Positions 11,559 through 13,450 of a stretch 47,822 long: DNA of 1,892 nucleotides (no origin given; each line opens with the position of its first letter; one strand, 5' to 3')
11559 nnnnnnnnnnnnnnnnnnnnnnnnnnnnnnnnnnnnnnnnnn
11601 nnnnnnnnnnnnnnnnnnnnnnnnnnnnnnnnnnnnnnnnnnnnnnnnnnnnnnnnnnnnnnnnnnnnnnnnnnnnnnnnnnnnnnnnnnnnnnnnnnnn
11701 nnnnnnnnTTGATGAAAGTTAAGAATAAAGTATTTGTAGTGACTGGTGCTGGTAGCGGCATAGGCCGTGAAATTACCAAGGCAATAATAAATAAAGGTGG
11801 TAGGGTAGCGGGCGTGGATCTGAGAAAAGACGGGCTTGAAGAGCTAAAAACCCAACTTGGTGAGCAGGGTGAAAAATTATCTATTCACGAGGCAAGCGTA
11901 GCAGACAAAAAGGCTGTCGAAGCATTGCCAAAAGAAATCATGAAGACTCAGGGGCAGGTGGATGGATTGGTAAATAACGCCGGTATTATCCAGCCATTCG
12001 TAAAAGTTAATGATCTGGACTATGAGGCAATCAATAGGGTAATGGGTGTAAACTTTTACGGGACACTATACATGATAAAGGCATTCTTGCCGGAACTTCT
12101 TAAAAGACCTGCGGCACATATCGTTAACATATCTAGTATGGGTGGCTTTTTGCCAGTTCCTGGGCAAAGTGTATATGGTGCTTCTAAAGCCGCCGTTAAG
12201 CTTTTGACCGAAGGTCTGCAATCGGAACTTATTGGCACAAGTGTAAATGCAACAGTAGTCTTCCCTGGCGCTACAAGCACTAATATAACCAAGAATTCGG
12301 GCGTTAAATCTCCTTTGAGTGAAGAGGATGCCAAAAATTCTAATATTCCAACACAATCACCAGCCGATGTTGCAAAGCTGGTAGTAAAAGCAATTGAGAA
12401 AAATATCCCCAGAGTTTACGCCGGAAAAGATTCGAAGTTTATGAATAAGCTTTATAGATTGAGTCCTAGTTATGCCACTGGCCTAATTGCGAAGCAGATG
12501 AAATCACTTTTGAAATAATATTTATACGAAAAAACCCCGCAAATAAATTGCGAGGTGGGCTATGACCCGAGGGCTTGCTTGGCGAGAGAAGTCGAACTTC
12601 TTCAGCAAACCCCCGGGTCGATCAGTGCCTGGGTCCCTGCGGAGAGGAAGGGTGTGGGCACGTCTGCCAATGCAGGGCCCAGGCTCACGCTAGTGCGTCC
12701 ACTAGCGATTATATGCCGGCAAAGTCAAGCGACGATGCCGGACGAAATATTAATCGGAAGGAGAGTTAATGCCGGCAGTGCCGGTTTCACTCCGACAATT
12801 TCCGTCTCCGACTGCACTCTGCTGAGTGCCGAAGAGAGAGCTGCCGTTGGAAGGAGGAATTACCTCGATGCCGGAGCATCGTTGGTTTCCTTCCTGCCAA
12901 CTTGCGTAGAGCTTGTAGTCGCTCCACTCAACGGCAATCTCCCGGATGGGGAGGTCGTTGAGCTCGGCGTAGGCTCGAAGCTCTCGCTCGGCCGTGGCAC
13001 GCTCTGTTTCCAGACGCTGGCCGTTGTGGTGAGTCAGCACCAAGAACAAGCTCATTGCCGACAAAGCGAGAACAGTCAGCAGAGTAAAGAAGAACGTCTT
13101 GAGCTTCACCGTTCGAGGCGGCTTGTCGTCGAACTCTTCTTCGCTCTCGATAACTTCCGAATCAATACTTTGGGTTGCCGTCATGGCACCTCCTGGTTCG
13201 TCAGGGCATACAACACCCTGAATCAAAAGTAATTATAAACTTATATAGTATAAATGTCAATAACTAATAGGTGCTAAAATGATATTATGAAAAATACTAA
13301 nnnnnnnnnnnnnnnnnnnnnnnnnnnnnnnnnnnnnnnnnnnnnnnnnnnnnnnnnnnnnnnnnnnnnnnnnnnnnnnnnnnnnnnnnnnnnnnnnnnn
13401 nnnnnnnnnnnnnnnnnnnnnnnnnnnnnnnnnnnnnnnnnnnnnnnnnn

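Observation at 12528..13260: GC-rich expression cassette 1: perfect consensus promoter driving a small membrane protein in an AT-rich genome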

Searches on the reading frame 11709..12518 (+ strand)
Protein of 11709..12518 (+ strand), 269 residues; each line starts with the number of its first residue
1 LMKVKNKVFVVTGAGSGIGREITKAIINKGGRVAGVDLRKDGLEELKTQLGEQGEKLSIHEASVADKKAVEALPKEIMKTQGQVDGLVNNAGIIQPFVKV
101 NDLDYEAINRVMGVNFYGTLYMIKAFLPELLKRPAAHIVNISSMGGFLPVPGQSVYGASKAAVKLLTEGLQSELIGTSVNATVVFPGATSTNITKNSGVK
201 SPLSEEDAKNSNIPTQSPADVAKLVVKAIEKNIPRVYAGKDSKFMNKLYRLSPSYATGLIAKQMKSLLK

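Call 10: search_protein_families(library=pfam, proteins=[window:11709-12518:+], max_evalue=0.01)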
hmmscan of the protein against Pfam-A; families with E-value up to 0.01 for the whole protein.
window:11709-12518:+ (269 aa): 5 families
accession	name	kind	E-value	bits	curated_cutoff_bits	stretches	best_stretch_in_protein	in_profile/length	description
PF00106.31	adh_short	-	4.1e-52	176.9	26.6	1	7-197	1-190/195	short chain dehydrogenase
PF13561.12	adh_short_C2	-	3.7e-36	125.3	27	1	13-226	1-214/236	Enoyl-(Acyl carrier protein) reductase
PF08659.16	KR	-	3.2e-16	60.2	22.6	1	9-181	3-175/180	KR domain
PF01370.27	Epimerase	-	7.1e-06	26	20.9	1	10-173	2-159/240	NAD dependent epimerase/dehydratase family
PF23441.1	SDR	-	0.001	19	27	1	62-197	68-202/258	SDR-like rossmann domain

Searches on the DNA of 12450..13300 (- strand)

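Call 11: search_rna_families(source=window, start=12450, end=13300, threshold=evalue, max_evalue=10)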
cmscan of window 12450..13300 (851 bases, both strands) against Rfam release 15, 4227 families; matches with E-value up to 10: 3.
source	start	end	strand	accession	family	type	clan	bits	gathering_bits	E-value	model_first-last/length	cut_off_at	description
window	12756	12854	-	RF00140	Alpha_RBS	Cis-reg;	-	18.5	38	0.086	1-110/110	no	Alpha operon ribosome binding site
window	12634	12678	+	RF02022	mir-1275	Gene; miRNA;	-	15.2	71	6.7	1-78/78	no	mir-1275 microRNA precursor family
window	12527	12653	-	RF02837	anti-hemB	Gene; sRNA;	-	12.7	49.5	5.1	1-81/81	no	Burkholderia RNA 7 (anti-hemB)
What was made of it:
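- On Any Rfam RNA family: The best sub-threshold hit in the island is 18.5 bits against a cut-off of 38 (call 11).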

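Call 100: build_rna_model(alignment_id=A8)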
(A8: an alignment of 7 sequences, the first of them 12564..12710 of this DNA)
Model R1 built from alignment A8 (7 sequences, 165 columns); structure: RNAalifold consensus.
model positions 146; base pairs 44; branch points 2; effective number of sequences 0.84; information 0.589 bits per position. Calibrated on 0.2 Mb of random sequence (short: E-values are rough).
structure used (alignment columns):
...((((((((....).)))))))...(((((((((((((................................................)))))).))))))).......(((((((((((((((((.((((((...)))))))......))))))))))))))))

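Call 101: search_with_rna_model(model_id=R1, sources=[window, L009, L010, L011, L012, L013, L014, L015, L016, L017, L018, L019, L020, L021, L022, L023, L024, L025, L026, L027, L028, L029, L030, L031, L032, L033, L034, L035, L036, L037, L038, L039, L040, L041, L042, L043, L044, L045, L046, L047, L048, L049, L050, L051, L052, L054, L055, L058, L059], max_evalue=1)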
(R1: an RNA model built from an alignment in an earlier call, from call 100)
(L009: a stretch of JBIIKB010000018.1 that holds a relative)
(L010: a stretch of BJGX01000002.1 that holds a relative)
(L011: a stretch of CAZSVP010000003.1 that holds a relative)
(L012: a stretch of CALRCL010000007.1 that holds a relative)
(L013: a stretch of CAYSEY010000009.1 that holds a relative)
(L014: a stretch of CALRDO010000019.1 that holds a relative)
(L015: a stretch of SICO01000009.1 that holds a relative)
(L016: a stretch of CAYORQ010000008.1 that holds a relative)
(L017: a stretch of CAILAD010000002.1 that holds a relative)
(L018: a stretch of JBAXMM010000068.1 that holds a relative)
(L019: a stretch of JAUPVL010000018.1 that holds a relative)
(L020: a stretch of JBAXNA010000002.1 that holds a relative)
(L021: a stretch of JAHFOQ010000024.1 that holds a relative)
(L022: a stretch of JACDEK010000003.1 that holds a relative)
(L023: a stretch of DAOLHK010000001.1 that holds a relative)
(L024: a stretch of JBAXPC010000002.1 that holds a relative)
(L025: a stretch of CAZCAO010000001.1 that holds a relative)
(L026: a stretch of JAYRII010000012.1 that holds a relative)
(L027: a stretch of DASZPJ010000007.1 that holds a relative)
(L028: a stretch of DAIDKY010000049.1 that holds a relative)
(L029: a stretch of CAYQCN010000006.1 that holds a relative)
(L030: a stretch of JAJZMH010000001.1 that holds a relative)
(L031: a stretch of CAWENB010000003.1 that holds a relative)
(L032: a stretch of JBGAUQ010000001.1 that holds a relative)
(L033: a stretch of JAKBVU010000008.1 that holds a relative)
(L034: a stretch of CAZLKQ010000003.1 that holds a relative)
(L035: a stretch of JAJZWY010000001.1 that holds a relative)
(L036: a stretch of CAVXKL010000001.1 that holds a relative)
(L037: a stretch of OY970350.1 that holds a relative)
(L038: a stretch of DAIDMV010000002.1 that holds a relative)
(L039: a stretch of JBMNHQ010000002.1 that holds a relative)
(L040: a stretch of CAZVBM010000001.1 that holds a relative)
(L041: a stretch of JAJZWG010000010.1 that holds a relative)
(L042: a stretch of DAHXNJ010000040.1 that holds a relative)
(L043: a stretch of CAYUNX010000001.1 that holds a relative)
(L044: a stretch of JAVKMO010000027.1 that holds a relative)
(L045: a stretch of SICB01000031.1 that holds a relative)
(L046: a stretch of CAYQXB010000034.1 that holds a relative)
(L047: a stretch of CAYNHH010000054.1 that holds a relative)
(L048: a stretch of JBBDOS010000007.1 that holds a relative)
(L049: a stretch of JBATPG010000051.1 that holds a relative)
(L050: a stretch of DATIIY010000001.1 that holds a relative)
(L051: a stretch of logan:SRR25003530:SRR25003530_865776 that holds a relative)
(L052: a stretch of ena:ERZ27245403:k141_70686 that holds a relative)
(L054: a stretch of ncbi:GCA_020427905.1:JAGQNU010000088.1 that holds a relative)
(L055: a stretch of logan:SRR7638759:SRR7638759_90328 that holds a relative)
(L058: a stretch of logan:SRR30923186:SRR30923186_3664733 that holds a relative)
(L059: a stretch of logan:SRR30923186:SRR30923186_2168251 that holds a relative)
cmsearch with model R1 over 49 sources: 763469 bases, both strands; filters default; matches with E-value up to 1: 5.
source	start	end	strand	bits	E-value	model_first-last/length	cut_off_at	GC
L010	17005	17150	-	173.5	7.4e-37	1-146/146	no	0.64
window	12564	12710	-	169.7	5.3e-36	1-146/146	no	0.63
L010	16955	17059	+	22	0.014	1-146/146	no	0.49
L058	3819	3953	+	21.6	0.017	1-146/146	no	0.64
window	12514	12619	+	18.3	0.098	1-146/146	no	0.48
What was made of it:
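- The covariance model finds it only at this locus in 763 kb (call 101).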

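Call 103: search_dna_similar(query=window:12528-13260:-, collection=phages, mode=distant, max_evalue=0.001, max_rows=5)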
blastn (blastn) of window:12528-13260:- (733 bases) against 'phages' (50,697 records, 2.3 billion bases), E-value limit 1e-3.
No match.
